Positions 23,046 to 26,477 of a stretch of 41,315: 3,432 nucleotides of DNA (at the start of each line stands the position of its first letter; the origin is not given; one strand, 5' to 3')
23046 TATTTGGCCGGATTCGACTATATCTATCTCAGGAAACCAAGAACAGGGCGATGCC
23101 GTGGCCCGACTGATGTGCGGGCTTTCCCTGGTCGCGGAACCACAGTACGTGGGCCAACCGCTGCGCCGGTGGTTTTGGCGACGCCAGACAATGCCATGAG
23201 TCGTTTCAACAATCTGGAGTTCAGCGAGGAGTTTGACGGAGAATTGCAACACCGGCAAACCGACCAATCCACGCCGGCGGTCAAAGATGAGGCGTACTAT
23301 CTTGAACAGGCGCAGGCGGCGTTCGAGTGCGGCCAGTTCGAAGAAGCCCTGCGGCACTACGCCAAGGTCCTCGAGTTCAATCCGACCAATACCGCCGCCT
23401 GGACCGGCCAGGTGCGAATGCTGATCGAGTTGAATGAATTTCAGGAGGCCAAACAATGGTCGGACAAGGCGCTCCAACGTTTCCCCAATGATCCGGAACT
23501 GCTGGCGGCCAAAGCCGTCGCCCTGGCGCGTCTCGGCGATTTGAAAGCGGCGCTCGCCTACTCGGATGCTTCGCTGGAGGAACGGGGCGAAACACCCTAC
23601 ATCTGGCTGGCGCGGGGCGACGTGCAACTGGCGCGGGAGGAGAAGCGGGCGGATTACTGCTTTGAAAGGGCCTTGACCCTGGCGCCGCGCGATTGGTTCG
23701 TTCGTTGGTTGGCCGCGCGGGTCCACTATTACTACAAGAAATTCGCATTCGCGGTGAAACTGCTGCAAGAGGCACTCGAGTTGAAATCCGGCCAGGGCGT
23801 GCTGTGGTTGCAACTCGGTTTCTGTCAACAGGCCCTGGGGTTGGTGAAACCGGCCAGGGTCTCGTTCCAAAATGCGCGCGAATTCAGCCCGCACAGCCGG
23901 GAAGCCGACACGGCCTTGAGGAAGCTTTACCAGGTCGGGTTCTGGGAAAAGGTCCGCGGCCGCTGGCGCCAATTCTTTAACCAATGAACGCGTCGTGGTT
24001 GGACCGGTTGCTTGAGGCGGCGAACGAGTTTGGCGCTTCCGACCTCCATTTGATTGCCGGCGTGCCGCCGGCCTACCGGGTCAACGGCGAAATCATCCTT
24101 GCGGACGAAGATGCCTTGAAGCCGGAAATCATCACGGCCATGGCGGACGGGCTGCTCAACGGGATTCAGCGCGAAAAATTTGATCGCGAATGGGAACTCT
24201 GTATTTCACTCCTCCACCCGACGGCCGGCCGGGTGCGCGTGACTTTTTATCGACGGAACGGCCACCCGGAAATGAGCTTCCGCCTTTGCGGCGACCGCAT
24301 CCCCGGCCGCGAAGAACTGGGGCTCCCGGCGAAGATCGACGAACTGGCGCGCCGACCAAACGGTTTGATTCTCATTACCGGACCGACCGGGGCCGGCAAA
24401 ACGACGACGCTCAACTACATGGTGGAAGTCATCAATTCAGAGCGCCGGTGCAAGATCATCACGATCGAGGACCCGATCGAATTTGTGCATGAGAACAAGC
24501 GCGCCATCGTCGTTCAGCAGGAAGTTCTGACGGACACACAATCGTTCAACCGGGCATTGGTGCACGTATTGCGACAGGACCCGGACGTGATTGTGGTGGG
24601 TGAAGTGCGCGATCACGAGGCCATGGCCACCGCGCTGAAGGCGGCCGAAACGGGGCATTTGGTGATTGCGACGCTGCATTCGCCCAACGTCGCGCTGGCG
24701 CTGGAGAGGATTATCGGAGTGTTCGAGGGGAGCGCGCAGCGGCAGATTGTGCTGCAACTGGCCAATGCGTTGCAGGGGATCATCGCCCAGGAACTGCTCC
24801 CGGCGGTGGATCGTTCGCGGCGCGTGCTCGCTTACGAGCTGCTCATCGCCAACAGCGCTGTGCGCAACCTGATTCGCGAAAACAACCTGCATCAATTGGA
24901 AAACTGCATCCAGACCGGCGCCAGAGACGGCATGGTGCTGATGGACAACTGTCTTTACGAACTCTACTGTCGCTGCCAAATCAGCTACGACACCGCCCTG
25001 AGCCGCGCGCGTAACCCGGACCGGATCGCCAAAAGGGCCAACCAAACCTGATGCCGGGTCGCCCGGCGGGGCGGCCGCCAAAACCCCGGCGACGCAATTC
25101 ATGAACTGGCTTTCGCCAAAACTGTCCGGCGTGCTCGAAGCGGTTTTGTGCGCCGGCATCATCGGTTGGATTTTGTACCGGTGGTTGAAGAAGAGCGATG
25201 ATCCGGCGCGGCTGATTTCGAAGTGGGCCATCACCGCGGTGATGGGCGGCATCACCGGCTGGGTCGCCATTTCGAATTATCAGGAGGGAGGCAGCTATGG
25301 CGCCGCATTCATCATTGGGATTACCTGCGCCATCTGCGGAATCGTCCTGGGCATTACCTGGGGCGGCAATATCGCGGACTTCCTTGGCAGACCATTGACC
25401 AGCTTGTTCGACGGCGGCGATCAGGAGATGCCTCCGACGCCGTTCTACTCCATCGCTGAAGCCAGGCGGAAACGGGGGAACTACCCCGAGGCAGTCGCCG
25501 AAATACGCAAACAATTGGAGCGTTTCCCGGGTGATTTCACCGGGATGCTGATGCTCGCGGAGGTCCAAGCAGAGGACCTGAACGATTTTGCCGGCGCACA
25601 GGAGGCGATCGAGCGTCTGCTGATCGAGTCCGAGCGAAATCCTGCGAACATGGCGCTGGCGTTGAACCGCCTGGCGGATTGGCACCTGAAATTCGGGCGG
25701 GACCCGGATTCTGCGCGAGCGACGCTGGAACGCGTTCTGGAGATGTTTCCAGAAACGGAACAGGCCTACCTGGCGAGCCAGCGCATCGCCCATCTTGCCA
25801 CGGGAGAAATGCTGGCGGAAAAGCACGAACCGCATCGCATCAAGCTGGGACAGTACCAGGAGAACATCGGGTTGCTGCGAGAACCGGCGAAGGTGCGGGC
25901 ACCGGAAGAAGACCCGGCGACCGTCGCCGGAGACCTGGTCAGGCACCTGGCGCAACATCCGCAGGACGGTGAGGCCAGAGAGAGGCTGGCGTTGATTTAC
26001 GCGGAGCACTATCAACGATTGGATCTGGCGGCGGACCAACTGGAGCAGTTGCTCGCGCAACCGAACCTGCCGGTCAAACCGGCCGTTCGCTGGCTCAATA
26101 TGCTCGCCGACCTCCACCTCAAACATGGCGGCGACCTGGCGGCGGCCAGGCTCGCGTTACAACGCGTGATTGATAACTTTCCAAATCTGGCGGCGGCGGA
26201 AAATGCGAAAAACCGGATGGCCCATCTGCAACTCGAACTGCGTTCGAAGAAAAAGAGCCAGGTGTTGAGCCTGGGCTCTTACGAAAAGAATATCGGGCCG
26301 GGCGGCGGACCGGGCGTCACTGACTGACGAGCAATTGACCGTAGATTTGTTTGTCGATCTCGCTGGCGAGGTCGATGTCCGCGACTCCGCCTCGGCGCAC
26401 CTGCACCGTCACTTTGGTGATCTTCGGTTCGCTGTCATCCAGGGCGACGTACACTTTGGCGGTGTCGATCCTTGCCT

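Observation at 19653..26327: Eight-gene same-strand cluster: Ycf46-like AAA+ ATPase, DUF2997-like protein, dead signal-peptidase membrane protein, TPR, orphan PilT and membrane TPR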

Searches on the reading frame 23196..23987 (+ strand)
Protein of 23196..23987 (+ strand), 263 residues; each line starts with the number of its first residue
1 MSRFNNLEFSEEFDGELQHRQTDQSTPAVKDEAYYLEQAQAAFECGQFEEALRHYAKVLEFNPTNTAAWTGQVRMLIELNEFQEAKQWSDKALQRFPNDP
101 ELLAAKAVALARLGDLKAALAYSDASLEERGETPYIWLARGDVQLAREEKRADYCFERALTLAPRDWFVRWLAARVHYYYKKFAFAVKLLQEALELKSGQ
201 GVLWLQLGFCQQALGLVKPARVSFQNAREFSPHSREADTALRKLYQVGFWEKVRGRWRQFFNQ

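Call 3: search_protein_families(library=pfam, proteins=[window:23196-23987:+], max_evalue=0.1)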
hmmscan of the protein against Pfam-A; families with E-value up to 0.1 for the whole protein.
window:23196-23987:+ (263 aa): 25 families
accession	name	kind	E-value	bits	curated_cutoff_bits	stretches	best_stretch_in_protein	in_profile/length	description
PF14559.12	TPR_19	-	5.1e-17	62.4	25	3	46-107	5-66/68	Tetratricopeptide repeat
PF07719.23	TPR_2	-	7.1e-16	57.4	27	1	34-65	3-34/34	Tetratricopeptide repeat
PF00515.34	TPR_1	-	1.9e-15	56.4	27.8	1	35-65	4-34/34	Tetratricopeptide repeat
PF13428.12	TPR_14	-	8.5e-14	51.2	23.5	3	34-74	3-43/44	Tetratricopeptide repeat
PF13431.12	TPR_17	-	1e-12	47.7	24.4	2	90-120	3-33/34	Tetratricopeptide repeat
PF13429.12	TPR_15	-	1.1e-09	38.5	26.2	1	24-128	138-242/280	Tetratricopeptide repeat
PF13414.12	TPR_11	-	1.3e-09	38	26.8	1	41-69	3-31/42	TPR repeat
PF13181.12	TPR_8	-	2.2e-09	37.2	25.7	1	34-65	3-34/34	Tetratricopeptide repeat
PF13432.12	TPR_16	-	2.5e-08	34.6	32.7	1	36-100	1-65/65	Tetratricopeptide repeat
PF13371.12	TPR_9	-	1.3e-07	32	35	1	76-128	5-57/73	Tetratricopeptide repeat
PF23914.1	TPR_CcmH_CycH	-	3.4e-07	30.7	42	1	44-115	31-99/158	Cytochrome c-type biogenesis protein H TPR domain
PF12895.13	ANAPC3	-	5e-07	30.4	27.2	2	31-85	24-75/82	Anaphase-promoting complex, cyclosome, subunit 3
PF13424.12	TPR_12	-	1.2e-05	25.9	30.1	0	36-95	7-74/77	Tetratricopeptide repeat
PF25064.1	ARM_TT21_5th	-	8.4e-05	23.3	27.8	1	39-122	8-94/117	TT21 fifth ARM repeats domain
PF25058.1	ARM_TT21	-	0.0011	19.4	27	0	73-121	64-115/155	Tetratricopeptide repeat protein 21 ARM repeat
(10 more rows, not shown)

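Call 4: search_protein_families(library=ncbifam, proteins=[window:23196-23987:+], max_evalue=0.1)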
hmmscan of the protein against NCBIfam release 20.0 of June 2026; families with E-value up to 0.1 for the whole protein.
window:23196-23987:+ (263 aa): 23 families
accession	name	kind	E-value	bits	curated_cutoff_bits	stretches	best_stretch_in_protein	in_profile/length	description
TIGR02917.1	PEP_TPR_lipo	equivalog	2.2e-15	55.6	312.2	1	35-239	128-333/899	XrtA/PEP-CTERM system TPR-repeat protein PrsT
NF040959.1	MamA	equivalog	6.1e-13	48.7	200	2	32-129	71-168/204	magnetosome protein MamA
TIGR03939.1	PGA_TPR_OMP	equivalog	7.9e-11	40.9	366.65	1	39-136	93-190/800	poly-beta-1,6 N-acetyl-D-glucosamine export porin PgaA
NF033920.0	C39_PA2778_fam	equivalog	4.6e-10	39.3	150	2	25-125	149-249/255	PA2778 family cysteine peptidase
TIGR00990.1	3a0801s09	subfamily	1.9e-08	33.4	757.25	2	133-228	366-460/615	mitochondrial import receptor subunit TOM70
NF040561.1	PrimPol_Msp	equivalog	1.4e-07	30.4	200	1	27-114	21-99/515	CRISPR-associated primase-polymerase type A1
TIGR02552.1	LcrH_SycD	equivalog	9.2e-07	28.7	104.8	1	37-122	23-108/136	SycD/LcrH family type III secretion system chaperone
NF047371.1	FlcA_CTERM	equivalog_domain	1.5e-06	27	300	1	34-196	234-376/646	periplasmic flagellar collar protein FlcA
TIGR02521.1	type_IV_pilW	equivalog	4.1e-06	26.5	154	1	113-245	44-179/234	type IV pilus biogenesis/stability protein PilW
NF052415.1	T3SS_chap_SctY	equivalog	1.2e-05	25.8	70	2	39-127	13-104/106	type III secretion apparatus assembly chaperone SctY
NF042912.1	Amuc_1098_fam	equivalog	1.4e-05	23.4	750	1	22-72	145-195/805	Amuc_1098 family type IV pilus outer membrane protein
NF008757.0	PRK11788.1-5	equivalog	4.4e-05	22.8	363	1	33-164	181-313/388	lipopolysaccharide assembly protein LapB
NF033762.1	social_mot_Tgl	equivalog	6.9e-05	22.3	225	1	39-101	38-101/252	social motility TPR repeat lipoprotein Tgl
NF047507.1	TPR_BatC_Lepto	exception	0.00015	21.3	175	0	80-133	38-91/214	TPR repeat-containing protein BatC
NF011886.0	PRK15359.1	equivalog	0.00024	20.9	146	1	164-232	55-123/144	type III secretion system chaperone protein SscB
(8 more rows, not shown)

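Call 6: search_protein_families(library=padloc, proteins=[window:23196-23987:+], max_evalue=0.01)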
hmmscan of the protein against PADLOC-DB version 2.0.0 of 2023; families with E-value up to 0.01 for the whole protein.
window:23196-23987:+ (263 aa): 4 families
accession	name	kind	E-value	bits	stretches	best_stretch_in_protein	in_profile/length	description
PDLC04488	PDC-M16B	-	1.8e-05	21.7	1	87-172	249-334/634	-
PDLC04781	PDC-M71B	-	6.1e-05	19.9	0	135-194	153-211/515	-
PDLC01101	PrimPol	-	8.1e-05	19.5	1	30-103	31-102/490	adaptation polymerase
PDLC01172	TPR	-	0.00093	16.1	1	110-195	271-355/448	TPR repeats containing protein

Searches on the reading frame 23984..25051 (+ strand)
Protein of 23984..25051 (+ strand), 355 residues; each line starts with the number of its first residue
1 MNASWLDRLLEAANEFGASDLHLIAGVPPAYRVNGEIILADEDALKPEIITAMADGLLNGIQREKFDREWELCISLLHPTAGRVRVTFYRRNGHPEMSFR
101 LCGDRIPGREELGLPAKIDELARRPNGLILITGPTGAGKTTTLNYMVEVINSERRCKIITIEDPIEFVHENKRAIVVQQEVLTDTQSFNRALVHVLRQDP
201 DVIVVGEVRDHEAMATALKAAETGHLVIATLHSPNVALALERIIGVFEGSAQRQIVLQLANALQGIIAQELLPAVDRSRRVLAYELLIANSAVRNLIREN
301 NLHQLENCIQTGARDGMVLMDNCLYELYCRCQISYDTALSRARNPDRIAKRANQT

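Call 3: search_protein_families(library=pfam, proteins=[window:23984-25051:+], max_evalue=0.1)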
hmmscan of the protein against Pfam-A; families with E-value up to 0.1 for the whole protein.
window:23984-25051:+ (355 aa): 29 families (the best 25 are shown)
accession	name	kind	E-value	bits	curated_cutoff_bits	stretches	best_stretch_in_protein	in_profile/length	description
PF00437.27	T2SSE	-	1.5e-44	152.6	24.9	1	117-313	133-310/370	Type II/IV secretion system protein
PF13401.12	AAA_22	-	1.7e-05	25.6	27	1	125-205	4-90/130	AAA domain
PF13604.12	AAA_30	-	1.9e-05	24.9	27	1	118-223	10-114/191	AAA domain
PF13238.12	AAA_18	-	4.1e-05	24.5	29.4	1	129-259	1-99/128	AAA domain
PF20720.3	nSTAND3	-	0.00014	22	27.2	1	126-182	17-75/155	Novel STAND NTPase 3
PF13191.12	AAA_16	-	0.00035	21.6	32.6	1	123-157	21-52/167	AAA ATPase domain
PF25199.1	nSTAND_NTPase5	-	0.00041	20.6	34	1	122-186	37-88/145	Novel STAND NTPase 5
PF13245.12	AAA_19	-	0.00047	20.8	25.1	1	125-179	10-58/134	AAA domain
PF13476.12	AAA_23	-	0.00074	20.6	27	1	126-144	19-37/201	AAA domain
PF02492.25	cobW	-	0.00075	19.6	20.7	1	129-161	3-35/180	CobW/HypB/UreG, nucleotide-binding domain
PF03266.21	NTPase_1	-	0.00078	19.8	23.9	0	129-153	2-26/168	NTPase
PF00005.33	ABC_tran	-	0.0017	19.4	25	1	125-209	10-80/137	ABC transporter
PF13173.12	AAA_14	-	0.0017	18.8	27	1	127-219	3-82/129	AAA domain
PF03215.21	Rad17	-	0.0018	18.7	23.8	1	119-151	38-70/186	Rad17 P-loop domain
PF06745.19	ATPase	-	0.0019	18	26.6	1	128-188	21-83/231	KaiC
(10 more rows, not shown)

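Call 4: search_protein_families(library=ncbifam, proteins=[window:23984-25051:+], max_evalue=0.1)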
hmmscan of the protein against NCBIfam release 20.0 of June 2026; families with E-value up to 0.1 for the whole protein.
window:23984-25051:+ (355 aa): 57 families (the best 25 are shown)
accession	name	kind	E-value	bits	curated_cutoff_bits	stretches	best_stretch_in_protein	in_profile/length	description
TIGR01420.1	pilT_fam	subfamily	1.6e-114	382.7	319.1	1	6-346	2-342/343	PilT/PilU family type 4a pilus ATPase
TIGR02533.1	type_II_gspE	equivalog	1e-36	126.6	630.25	1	116-273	233-380/486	type II secretion system ATPase GspE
NF041000.1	ATPase_ComGA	equivalog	1.8e-36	125.5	300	1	117-273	119-266/267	competence type IV pilus ATPase ComGA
TIGR02524.1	dot_icm_DotB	equivalog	9.6e-36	123.7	463.3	1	4-310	4-322/358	Dot/Icm type IV secretion system ATPase DotB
TIGR02525.1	plasmid_TraJ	equivalog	9.9e-35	120.2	368.3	1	86-311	109-336/372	plasmid transfer ATPase TraJ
TIGR02538.1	type_IV_pilB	equivalog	1e-34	120.1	675.65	1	122-271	312-451/564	type IV-A pilus assembly ATPase PilB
NF053534.1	T4PilAsmATPsTfpB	equivalog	1.4e-32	112.8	850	1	117-272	327-472/584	type IV pilus assembly ATPase TfpB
NF007755.0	PRK10436.1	equivalog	2e-32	112.5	617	1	118-274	211-357/465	type II secretion system protein GspE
NF058587.1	archaellum_moto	equivalog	1e-18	67.4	550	1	129-245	278-395/527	archaellum flagellar ATPase motor FlaI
TIGR02782.1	TrbB_P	equivalog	2.8e-18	66.2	304.55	1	129-267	139-276/303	P-type conjugative transfer ATPase TrbB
TIGR02788.1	VirB11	equivalog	1.1e-16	60.8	249.95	1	129-250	147-269/308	P-type DNA transfer ATPase VirB11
NF010407.0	PRK13833.1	subfamily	6.2e-16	58.7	499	1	129-285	147-301/323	conjugal transfer protein TrbB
NF010469.0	PRK13894.1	subfamily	9.3e-13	48.2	508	1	128-244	151-265/320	conjugal transfer ATPase TrbB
NF010425.0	PRK13851.1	equivalog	3.3e-12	45.9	461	1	129-253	165-290/344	type IV secretion system protein VirB11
NF010475.0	PRK13900.1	equivalog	6e-12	45.3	389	1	129-243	163-279/333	type IV secretion system ATPase VirB11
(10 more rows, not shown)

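Call 6: search_protein_families(library=padloc, proteins=[window:23984-25051:+], max_evalue=0.01)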
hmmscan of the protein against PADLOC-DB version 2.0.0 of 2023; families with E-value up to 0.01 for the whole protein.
window:23984-25051:+ (355 aa): 2 families
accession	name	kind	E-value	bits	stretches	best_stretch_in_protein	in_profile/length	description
PDLC04140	mad8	-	1.6e-07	29.2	1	124-213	25-128/314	mads_8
PDLC04135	mad3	-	0.00013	19.6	1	126-146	22-42/374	mads_3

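Call 48: search_solved_structures(query=window:23984-25051:+, max_evalue=1e-20, show_alignments=1)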
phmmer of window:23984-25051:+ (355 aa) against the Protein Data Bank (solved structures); distinct sequences matched with E-value up to 1e-20: 23.
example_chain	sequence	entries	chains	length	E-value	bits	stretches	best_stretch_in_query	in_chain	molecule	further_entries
2gsz_A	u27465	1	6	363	6.7e-82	278.6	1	9-348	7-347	twitching motility protein PilT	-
2ewv_A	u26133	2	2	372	7e-82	278.6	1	9-348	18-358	twitching motility protein PilT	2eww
6ojx_A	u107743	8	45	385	5.4e-80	272.4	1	9-349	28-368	Twitching motility pilus retraction ATPase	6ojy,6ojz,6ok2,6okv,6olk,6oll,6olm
5zfq_A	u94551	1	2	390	7.7e-80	271.8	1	9-349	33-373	Twitching motility pilus retraction protein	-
5fl3_A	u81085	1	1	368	3e-75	256.8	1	8-347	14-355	PILI RETRACTION PROTEIN PILT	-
3jvu_A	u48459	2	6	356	7.6e-75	255.4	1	9-349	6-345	Twitching mobility protein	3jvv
9n32_A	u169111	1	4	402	4.2e-68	233.3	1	7-345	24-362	PilU protein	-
2eyu_A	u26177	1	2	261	1.4e-66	228.2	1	106-348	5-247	twitching motility protein PilT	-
10my_A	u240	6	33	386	1.1e-63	218.8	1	8-344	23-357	PilT/PilU family type 4a pilus ATPase | Twitching motility protein PilT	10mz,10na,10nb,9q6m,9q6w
6geb_A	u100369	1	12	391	1.5e-31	113.1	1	5-310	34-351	DotB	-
1p9r_A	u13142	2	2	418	2.5e-26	95.9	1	119-271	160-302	General secretion pathway protein E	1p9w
4pht_A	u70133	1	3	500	3.7e-26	95.4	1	119-271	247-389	General secretory pathway protein E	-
4kss_A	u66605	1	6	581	5.3e-26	94.9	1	119-245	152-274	Type II secretion system protein E, hemolysin-coregulated protein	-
4ksr_A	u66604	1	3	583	5.4e-26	94.9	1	119-245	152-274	Type II secretion system protein E, Hemolysin-coregulated protein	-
6gef_A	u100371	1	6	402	5e-25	91.7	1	111-294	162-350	Type IV secretion system protein DotB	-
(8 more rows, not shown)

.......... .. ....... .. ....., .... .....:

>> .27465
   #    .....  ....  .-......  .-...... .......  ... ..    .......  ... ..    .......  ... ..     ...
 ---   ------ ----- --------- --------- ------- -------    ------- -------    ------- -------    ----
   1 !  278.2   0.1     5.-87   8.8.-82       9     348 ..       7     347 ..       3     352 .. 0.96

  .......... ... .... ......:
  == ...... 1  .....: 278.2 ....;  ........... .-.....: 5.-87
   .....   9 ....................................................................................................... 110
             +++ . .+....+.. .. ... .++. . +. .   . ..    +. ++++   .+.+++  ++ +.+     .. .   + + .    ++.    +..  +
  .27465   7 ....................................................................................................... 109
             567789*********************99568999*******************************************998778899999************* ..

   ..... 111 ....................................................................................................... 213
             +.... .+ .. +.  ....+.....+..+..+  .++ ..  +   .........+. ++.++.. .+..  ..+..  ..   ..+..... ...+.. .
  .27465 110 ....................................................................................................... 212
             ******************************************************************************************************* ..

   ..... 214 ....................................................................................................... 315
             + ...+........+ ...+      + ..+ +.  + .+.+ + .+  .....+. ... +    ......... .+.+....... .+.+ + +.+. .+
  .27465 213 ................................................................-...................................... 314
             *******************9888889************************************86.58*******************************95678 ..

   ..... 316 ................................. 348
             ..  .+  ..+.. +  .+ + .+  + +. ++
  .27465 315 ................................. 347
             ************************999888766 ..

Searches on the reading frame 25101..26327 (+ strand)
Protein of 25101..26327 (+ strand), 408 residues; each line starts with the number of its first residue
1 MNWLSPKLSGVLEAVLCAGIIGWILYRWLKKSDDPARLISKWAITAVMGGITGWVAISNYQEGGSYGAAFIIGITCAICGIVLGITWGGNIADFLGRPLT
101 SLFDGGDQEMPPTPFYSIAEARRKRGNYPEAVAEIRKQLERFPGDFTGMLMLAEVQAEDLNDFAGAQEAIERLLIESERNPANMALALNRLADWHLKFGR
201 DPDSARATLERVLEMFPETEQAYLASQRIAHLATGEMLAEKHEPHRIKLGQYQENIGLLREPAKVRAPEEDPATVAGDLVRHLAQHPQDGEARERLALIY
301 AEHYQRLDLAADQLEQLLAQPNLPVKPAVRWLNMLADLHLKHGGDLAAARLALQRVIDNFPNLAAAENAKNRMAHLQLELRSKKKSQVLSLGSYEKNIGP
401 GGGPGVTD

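Call 3: search_protein_families(library=pfam, proteins=[window:25101-26327:+], max_evalue=0.1)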
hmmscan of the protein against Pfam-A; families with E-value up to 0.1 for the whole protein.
window:25101-26327:+ (408 aa): 12 families
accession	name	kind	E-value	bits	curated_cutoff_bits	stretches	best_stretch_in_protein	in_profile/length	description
PF13432.12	TPR_16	-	7.1e-14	52.4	32.7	3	306-362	12-63/65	Tetratricopeptide repeat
PF13174.12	TPR_6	-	9.2e-14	51.5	26.3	2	334-362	5-32/33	Tetratricopeptide repeat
PF13428.12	TPR_14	-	5.1e-12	45.7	23.5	2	117-154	6-43/44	Tetratricopeptide repeat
PF13424.12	TPR_12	-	3.3e-07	30.8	30.1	1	160-217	16-76/77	Tetratricopeptide repeat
PF14559.12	TPR_19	-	4.2e-06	27.4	25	2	124-184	3-61/68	Tetratricopeptide repeat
PF13525.12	YfiO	-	0.00018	21.8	25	1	109-240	2-142/203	Outer membrane lipoprotein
PF21624.2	vRNAP_plug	-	0.0026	18.5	27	0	312-352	24-60/85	Virion DNA-directed RNA polymerase, plug insertion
PF07719.23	TPR_2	-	0.011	16.3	27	0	116-144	5-33/34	Tetratricopeptide repeat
PF19792.4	DUF6276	-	0.03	14.9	27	0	134-209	50-124/128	Family of unknown function (DUF6276)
PF13176.12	TPR_7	-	0.043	14.4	27.9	0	116-139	3-26/36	Tetratricopeptide repeat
PF13512.12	TPR_18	-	0.077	13.6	21.9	0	109-172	7-72/145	Tetratricopeptide repeat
PF13431.12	TPR_17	-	0.095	13.5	24.4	0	283-303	6-26/34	Tetratricopeptide repeat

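Call 4: search_protein_families(library=ncbifam, proteins=[window:25101-26327:+], max_evalue=0.1)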
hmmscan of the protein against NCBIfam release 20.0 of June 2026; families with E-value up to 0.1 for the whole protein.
window:25101-26327:+ (408 aa): 10 families
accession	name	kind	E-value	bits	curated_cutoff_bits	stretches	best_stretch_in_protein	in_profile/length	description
TIGR02795.1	tol_pal_ybgF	equivalog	6.8e-07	29.9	90.1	1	119-228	9-118/119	tol-pal system protein YbgF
TIGR03302.1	OM_YfiO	subfamily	5.5e-05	22.8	81.4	0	107-233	28-162/239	outer membrane protein assembly factor BamD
TIGR03939.1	PGA_TPR_OMP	equivalog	6.7e-05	21.3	366.65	1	109-235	83-203/800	poly-beta-1,6 N-acetyl-D-glucosamine export porin PgaA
NF047371.1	FlcA_CTERM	equivalog_domain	0.00016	20.3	300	1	115-188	158-231/646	periplasmic flagellar collar protein FlcA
NF052312.1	T9SS_PorW_SprE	equivalog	0.0016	17.2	250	0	295-384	550-636/716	type IX secretion system periplasmic lipoprotein PorW/SprE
NF009833.0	PRK13307.1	equivalog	0.012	14.5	274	0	347-384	131-168/392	bifunctional 5,6,7,8-tetrahydromethanopterin hydro-lyase/3-hexulose-6-phosphate synthase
TIGR02588.1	TIGR02588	hypoth_equivalog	0.032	14.2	95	1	11-52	9-48/122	TIGR02588 family protein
NF008068.0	PRK10803.1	equivalog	0.034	14.1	383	0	341-374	228-261/263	cell division protein CpoB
NF008119.0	PRK10866.1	equivalog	0.057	13.1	363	0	109-175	29-97/243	outer membrane protein assembly factor BamD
NF033773.1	tellur_TrgA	subfamily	0.098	12.7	40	0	14-85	8-79/145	TrgA family protein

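Call 6: search_protein_families(library=padloc, proteins=[window:25101-26327:+], max_evalue=0.01)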
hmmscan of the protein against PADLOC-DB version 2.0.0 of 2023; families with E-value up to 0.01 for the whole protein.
window:25101-26327:+ (408 aa): 0 families
